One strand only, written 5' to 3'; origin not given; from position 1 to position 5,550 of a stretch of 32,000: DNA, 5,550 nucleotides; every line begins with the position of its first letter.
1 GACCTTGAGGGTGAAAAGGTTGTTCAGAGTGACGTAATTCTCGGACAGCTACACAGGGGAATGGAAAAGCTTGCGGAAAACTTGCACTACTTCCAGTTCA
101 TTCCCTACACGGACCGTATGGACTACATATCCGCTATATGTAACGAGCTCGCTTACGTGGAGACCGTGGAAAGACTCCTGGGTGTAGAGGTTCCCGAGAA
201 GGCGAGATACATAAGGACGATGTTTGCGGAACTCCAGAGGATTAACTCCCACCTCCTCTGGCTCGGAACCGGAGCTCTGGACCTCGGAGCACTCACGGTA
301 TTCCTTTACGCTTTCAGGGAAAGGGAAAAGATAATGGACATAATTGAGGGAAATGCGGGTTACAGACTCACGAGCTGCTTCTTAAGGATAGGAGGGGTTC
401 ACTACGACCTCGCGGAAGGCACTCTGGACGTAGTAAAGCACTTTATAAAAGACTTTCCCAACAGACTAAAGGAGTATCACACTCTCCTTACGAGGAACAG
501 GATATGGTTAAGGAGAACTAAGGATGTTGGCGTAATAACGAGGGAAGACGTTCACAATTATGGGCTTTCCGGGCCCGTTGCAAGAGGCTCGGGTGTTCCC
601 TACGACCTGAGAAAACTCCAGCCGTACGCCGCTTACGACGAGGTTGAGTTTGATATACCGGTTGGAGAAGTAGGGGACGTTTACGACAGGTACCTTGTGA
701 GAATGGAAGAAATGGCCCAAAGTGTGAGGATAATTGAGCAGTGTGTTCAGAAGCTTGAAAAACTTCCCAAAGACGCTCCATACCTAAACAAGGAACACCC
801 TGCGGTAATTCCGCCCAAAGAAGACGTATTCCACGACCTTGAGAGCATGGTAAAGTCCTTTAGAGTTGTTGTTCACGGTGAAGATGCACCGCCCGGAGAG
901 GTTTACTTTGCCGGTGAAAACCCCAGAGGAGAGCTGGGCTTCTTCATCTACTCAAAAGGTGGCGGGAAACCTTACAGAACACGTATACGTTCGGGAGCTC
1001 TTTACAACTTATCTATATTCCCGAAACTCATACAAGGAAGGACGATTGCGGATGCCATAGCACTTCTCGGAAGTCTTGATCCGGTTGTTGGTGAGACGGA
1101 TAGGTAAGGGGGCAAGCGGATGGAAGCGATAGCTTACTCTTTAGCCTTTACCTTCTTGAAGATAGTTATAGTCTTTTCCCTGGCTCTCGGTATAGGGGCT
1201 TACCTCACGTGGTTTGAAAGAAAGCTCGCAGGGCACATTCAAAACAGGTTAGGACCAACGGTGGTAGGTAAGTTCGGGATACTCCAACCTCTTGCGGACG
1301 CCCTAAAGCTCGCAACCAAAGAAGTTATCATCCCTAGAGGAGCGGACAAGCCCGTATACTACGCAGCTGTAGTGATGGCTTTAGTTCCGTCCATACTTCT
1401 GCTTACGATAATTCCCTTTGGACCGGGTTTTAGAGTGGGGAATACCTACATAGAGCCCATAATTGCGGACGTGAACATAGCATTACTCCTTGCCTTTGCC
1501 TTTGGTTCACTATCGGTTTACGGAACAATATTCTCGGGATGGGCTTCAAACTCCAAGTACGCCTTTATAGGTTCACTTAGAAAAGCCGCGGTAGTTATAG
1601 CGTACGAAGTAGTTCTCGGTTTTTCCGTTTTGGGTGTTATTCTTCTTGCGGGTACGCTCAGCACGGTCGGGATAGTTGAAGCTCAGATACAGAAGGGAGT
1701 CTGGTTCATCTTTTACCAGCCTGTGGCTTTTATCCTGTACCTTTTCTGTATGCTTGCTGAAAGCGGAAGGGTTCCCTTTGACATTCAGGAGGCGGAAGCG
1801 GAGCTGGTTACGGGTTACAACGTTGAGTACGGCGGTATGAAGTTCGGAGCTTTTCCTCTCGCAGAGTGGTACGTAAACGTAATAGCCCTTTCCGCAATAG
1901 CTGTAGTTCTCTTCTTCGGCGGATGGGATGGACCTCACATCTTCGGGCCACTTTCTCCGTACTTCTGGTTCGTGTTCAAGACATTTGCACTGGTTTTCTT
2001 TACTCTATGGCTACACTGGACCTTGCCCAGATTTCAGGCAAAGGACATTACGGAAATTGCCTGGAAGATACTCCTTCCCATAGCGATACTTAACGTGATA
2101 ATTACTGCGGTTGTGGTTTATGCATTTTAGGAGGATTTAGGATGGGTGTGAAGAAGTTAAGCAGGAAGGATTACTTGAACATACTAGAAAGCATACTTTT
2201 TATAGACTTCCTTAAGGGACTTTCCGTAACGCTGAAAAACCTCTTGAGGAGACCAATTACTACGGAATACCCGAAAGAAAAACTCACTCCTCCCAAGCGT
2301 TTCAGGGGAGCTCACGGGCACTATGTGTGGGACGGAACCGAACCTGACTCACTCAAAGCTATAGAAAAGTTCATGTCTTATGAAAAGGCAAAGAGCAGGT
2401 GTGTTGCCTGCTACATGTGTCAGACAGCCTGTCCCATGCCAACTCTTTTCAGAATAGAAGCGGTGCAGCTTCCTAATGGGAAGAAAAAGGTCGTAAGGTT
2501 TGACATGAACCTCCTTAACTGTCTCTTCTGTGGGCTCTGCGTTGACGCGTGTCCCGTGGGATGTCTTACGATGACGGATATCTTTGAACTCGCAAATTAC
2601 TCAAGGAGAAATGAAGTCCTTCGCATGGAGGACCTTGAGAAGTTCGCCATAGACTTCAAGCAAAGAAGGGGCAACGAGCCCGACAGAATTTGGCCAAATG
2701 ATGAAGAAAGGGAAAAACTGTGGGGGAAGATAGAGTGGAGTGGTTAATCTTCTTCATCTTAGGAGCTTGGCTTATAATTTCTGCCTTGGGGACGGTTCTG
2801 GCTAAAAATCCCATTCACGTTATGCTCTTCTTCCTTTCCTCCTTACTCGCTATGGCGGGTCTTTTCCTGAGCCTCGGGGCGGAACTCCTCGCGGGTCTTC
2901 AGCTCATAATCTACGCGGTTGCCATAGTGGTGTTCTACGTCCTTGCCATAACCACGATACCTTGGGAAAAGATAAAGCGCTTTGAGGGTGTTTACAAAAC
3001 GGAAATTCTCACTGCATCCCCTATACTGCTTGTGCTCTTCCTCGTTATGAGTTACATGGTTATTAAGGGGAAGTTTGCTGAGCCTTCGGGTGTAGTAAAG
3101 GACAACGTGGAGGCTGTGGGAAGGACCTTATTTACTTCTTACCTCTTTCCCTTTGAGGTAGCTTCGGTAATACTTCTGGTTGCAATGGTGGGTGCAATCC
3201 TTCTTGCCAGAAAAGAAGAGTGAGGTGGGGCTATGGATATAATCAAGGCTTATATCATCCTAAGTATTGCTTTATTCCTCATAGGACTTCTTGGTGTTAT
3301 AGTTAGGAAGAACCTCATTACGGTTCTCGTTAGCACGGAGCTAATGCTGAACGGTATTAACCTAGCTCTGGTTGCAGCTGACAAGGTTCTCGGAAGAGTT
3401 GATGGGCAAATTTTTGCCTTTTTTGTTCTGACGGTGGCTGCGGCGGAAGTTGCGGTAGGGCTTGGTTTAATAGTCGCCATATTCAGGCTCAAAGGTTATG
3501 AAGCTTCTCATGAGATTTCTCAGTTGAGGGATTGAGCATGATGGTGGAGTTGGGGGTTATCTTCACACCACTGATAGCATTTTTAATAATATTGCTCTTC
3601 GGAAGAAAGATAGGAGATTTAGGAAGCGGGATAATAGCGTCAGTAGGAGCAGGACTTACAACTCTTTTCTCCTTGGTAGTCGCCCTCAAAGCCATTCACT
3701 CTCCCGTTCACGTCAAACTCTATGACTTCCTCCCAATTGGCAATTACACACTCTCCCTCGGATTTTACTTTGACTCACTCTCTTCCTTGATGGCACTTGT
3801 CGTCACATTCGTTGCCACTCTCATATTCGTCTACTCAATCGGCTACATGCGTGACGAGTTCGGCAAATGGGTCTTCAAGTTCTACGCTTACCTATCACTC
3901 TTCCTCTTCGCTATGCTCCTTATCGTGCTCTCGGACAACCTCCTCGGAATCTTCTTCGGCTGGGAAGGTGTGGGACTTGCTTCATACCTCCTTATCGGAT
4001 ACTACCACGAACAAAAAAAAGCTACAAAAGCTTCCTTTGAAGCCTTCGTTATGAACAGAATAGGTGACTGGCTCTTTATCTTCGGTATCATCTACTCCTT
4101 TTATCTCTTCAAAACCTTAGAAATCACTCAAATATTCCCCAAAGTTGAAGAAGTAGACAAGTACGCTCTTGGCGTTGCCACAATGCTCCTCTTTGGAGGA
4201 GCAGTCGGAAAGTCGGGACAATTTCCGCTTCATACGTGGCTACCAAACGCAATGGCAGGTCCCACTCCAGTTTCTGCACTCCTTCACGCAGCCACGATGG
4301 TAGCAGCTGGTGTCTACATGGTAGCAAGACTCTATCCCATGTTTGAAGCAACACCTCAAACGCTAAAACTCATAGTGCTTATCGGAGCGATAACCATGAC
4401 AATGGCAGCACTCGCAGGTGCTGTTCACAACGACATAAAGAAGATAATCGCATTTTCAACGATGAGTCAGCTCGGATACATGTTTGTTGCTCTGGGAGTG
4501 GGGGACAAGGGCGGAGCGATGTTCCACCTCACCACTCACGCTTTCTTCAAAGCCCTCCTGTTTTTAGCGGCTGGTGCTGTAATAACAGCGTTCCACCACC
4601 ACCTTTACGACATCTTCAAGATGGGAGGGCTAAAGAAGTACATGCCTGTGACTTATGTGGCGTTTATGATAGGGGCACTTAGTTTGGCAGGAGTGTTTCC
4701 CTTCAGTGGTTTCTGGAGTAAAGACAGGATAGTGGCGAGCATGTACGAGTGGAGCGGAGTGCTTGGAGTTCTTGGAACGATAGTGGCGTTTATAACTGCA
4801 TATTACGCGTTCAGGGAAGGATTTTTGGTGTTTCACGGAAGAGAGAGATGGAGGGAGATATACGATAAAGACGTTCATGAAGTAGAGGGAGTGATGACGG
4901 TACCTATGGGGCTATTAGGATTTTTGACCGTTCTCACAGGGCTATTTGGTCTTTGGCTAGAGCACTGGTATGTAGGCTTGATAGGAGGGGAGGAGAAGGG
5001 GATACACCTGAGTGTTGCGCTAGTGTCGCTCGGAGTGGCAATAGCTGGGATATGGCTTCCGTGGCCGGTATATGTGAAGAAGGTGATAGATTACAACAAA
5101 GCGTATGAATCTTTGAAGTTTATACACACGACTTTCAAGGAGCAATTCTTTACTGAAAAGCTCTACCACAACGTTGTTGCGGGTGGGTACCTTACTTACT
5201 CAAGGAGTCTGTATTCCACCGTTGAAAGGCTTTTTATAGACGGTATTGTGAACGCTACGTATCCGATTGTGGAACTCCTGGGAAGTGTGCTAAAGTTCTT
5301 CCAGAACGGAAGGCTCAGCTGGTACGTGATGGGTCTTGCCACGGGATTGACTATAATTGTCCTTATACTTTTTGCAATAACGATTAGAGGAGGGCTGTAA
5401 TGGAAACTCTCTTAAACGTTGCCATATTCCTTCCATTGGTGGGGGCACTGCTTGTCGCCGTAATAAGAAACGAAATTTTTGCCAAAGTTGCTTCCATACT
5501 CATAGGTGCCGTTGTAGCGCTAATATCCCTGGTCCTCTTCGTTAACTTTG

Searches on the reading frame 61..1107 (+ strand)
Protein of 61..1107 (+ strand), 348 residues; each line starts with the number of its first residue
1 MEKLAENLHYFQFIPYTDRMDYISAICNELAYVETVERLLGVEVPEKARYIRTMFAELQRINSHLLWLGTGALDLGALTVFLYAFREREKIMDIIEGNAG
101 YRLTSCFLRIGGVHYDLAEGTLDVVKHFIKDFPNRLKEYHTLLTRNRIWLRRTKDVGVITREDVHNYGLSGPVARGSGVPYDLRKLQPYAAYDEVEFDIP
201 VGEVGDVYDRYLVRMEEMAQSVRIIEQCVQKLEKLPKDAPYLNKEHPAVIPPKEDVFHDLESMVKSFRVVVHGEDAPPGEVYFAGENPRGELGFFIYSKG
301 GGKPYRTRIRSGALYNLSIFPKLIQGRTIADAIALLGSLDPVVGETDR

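Call 100: search_protein_families(library=pfam, proteins=[window:61-1107:+], max_evalue=0.00001)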
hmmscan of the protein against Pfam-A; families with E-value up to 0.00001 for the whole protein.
window:61-1107:+ (348 aa): 1 family
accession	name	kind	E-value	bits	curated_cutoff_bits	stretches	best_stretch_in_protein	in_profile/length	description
PF00346.24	Complex1_49kDa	-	3.7e-107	357.9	24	1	74-348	1-271/271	Respiratory-chain NADH dehydrogenase, 49 Kd subunit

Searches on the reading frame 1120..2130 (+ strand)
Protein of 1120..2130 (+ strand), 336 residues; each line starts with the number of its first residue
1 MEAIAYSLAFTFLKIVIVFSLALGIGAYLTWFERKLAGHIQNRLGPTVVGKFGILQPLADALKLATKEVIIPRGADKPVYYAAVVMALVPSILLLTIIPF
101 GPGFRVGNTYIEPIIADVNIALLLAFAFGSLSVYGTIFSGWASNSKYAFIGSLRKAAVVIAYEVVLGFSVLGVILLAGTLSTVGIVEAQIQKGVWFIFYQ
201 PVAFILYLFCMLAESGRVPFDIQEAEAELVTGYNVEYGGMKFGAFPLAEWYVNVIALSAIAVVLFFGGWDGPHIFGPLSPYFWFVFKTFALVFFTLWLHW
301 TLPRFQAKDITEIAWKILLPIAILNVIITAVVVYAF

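Call 100: search_protein_families(library=pfam, proteins=[window:1120-2130:+], max_evalue=0.00001)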
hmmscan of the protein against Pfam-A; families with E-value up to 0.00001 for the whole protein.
window:1120-2130:+ (336 aa): 1 family
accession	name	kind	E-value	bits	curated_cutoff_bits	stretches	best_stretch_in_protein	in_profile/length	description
PF00146.26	NADHdh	-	5.2e-110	367.9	27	1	14-330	2-298/298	NADH dehydrogenase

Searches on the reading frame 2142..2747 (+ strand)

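Call 100: search_protein_families(library=pfam, proteins=[window:2142-2747:+], max_evalue=0.00001)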
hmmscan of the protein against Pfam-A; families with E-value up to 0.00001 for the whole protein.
window:2142-2747:+ (201 aa): 9 families
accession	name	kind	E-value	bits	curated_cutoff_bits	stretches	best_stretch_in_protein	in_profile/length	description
PF00037.32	Fer4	-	6.9e-09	35.6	21.1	0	126-143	7-24/24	4Fe-4S binding domain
PF12838.12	Fer4_7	-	7.6e-09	36.3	27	1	86-141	1-52/52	4Fe-4S dicluster domain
PF13484.11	Fer4_16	-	1.9e-08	35.4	30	0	126-171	1-43/66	4Fe-4S double cluster binding domain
PF13237.11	Fer4_10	-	3e-08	33.9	25.5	1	84-138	6-53/53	4Fe-4S dicluster domain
PF13187.11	Fer4_9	-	3e-07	30.8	27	1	86-141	1-51/52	4Fe-4S dicluster domain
PF13534.11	Fer4_17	-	2.3e-06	28.5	22.2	0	82-99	41-58/61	4Fe-4S dicluster domain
PF12797.12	Fer4_2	-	3.2e-06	27.2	24.5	0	85-98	8-21/22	4Fe-4S binding domain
PF14697.11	Fer4_21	-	6.8e-06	26.6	35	0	84-144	5-59/59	4Fe-4S dicluster domain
PF13183.11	Fer4_8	-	8.4e-06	26.7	27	0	85-140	3-67/68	4Fe-4S dicluster domain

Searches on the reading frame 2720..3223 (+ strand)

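Call 100: search_protein_families(library=pfam, proteins=[window:2720-3223:+], max_evalue=0.00001)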
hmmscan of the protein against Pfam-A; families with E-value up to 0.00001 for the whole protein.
window:2720-3223:+ (167 aa): 1 family
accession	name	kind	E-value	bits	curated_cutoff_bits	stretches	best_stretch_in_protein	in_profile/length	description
PF00499.25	Oxidored_q3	-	1.3e-31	109.8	33.2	1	21-162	1-146/146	NADH-ubiquinone/plastoquinone oxidoreductase chain 6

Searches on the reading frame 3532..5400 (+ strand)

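Call 100: search_protein_families(library=pfam, proteins=[window:3532-5400:+], max_evalue=0.00001)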
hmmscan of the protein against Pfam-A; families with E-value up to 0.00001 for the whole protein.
window:3532-5400:+ (622 aa): 2 families
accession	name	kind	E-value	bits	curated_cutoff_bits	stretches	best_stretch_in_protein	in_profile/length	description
PF00361.26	Proton_antipo_M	-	8.1e-78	262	21.5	1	134-422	1-294/294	NADH:quinone oxidoreductase/Mrp antiporter, TM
PF00662.26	Proton_antipo_N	-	1.8e-15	57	24.5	1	67-113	2-48/51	NADH-Ubiquinone oxidoreductase (complex I), chain 5 N-terminus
